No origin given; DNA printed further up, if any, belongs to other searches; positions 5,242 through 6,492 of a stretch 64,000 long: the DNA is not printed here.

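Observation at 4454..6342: Two tandem paralogous six-repeat proteins (48-aa blades) that are also a 144-bp tandem DNA repeat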

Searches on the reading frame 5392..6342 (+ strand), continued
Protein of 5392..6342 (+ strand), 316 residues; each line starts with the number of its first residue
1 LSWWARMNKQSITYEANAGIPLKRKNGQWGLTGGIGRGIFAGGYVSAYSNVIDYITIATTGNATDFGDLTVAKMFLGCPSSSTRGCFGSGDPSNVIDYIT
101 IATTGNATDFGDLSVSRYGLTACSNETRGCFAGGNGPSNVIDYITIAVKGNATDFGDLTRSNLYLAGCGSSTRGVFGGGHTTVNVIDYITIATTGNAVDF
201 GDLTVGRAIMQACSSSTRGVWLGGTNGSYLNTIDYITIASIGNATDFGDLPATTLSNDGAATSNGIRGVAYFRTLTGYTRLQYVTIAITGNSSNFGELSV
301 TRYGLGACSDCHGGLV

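Call 78: search_protein_families(library=phrogs, proteins=[L096:798-4229:+, L008:3296-5281:+, L036:6702-8852:+, L066:1-2025:+, L071:6720-8933:+, L012:3-1817:+, L001:10001-11623:+, L089:50-1648:+, L090:5332-6861:+, L022:3571-5046:+], max_evalue=0.001)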
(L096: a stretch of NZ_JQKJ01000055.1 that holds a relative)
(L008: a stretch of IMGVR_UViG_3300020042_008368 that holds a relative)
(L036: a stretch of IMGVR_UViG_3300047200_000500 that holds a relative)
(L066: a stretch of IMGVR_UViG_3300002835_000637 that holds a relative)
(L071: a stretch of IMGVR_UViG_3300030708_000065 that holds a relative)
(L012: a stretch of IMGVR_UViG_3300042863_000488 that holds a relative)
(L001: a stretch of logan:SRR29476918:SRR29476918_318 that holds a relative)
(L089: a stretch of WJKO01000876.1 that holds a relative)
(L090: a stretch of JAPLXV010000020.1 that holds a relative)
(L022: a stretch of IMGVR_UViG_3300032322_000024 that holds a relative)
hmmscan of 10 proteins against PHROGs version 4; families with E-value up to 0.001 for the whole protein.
L096:798-4229:+ (1144 aa): 4 families
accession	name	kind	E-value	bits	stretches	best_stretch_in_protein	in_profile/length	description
phrog_31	-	tail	3.6e-66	224.9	2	2-469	608-1055/1565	central tail fiber J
phrog_32822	-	head and packaging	3.1e-13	49.3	1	487-724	580-795/1548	virion structural protein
phrog_10652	-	unknown function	0.00027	21.2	1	18-137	118-238/328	-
phrog_18217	-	unknown function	0.00059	20.6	0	729-763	1-35/216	-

L008:3296-5281:+ (662 aa): 19 families
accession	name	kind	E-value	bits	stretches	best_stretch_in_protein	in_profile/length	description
phrog_1640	-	tail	7e-39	135.5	1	1-126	1-116/765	tail protein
phrog_13893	-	tail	1.8e-35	123.4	1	1-138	1-128/648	tail protein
phrog_38237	-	unknown function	1.4e-28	100.7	1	1-142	1-132/697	-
phrog_32960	-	unknown function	1.9e-27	96.9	1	1-142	1-132/762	-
phrog_36601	-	tail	4.8e-26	92.3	1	1-142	15-146/1084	tail fiber protein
phrog_8649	-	unknown function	6.8e-25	88.8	1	1-140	1-130/743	-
phrog_5510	-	tail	2e-24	87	1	1-128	1-118/789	tail fiber protein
phrog_17220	-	unknown function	2.1e-24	86.8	1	1-136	1-126/868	-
phrog_5662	-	tail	1.7e-23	83.8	1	1-129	1-119/729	tail fiber protein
phrog_1171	-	tail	4.4e-21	76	1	1-139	1-132/954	tail spike protein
phrog_19111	-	unknown function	9.6e-21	75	1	373-633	178-442/443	-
phrog_30017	-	unknown function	1.8e-20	73.5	1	1-138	1-127/1025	-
phrog_6518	-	tail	2.7e-20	73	1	7-140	4-124/793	tail fiber protein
phrog_28871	-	unknown function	1.7e-13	50.3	1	27-128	20-111/946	-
phrog_4302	-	unknown function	8.3e-12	45.6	2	202-247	67-112/499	-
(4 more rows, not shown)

L036:6702-8852:+ (717 aa): 2 families
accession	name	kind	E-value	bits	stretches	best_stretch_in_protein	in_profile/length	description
phrog_19111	-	unknown function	3.5e-17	63.3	1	431-713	129-420/443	-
phrog_26444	-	unknown function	0.00014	22.8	0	683-703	5-25/56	-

L066:1-2025:+ (675 aa): 2 families
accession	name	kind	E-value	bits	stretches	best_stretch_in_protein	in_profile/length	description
phrog_19111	-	unknown function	2.7e-21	76.8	2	465-671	61-274/443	-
phrog_26444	-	unknown function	4.9e-06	27.5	0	594-615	4-25/56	-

L071:6720-8933:+ (738 aa): 5 families
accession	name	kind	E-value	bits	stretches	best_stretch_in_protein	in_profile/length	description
phrog_24074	-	unknown function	7.5e-16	58.5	1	140-327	440-622/892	-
phrog_693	-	tail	1e-15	58.6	1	55-157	195-303/493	tail fiber protein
phrog_8510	-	head and packaging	6.9e-14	51.6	2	91-291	700-862/1348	virion structural protein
phrog_30742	-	tail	2.9e-13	49.4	1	75-149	353-423/1029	tail fiber protein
phrog_26444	-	unknown function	0.00087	20.3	0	513-525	13-25/56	-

L012:3-1817:+ (605 aa): 3 families
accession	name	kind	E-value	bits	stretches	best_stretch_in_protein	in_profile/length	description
phrog_19111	-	unknown function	5.5e-31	108.8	3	402-601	213-421/443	-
phrog_26444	-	unknown function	1.2e-07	32.7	0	429-452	2-25/56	-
phrog_17854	-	unknown function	3.7e-05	24.8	0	422-465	9-53/85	-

L001:10001-11623:+ (541 aa): 4 families
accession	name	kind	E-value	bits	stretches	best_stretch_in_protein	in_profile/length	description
phrog_19111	-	unknown function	1e-29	104.6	3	337-465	166-295/443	-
phrog_26444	-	unknown function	1.2e-10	42.3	0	363-386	2-25/56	-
phrog_10356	-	head and packaging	1e-07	31.5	1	13-106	376-460/852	virion structural protein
phrog_17854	-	unknown function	1.6e-05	26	0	268-308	9-50/85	-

L089:50-1648:+ (533 aa): 2 families
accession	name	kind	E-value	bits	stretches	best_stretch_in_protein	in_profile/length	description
phrog_19111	-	unknown function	3.4e-07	30.3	0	224-363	209-352/443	-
phrog_26444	-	unknown function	0.00035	21.6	0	498-517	4-23/56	-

L090:5332-6861:+ (510 aa): 1 family
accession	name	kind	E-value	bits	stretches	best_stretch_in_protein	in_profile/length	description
phrog_26444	-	unknown function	4.8e-06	27.5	0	431-450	6-25/56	-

L022:3571-5046:+ (492 aa): 2 families
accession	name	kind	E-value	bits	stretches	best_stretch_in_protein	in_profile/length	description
phrog_19111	-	unknown function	2.2e-15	57.4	2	331-487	168-319/443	-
phrog_26444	-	unknown function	9.5e-07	29.8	0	411-430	5-24/56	-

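Call 79: search_protein_representatives(alignment_id=A1)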
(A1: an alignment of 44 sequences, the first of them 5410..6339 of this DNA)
Query: 44 sequences, 340 profile positions. Proteins with E-value up to 0.001 (for the whole library): 11945; up to 1e-10: 8960; up to 1e-30: 4963. The best 150 are listed.
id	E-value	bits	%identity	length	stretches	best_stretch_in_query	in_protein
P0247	2.1e-275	927.4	-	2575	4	45-340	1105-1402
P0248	1.0e-273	921.8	-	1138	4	46-340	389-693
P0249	8.6e-252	849.7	-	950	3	5-334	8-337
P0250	9.0e-222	751.0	-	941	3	48-336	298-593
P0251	2.3e-215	730.0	-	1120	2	48-336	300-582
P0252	3.5e-213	722.8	-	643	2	6-336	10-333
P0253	1.7e-207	704.1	-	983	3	47-336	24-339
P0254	9.6e-206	698.3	-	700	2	49-340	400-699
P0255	5.2e-200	679.5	-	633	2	24-337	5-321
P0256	3.9e-197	670.0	-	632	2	25-340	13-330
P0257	3.9e-197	670.0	-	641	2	22-340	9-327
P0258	5.8e-191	649.7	-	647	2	21-340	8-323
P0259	2.0e-189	644.7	-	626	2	48-340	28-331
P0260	8.3e-189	642.7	-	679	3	48-336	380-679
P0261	1.1e-186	635.6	-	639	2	48-340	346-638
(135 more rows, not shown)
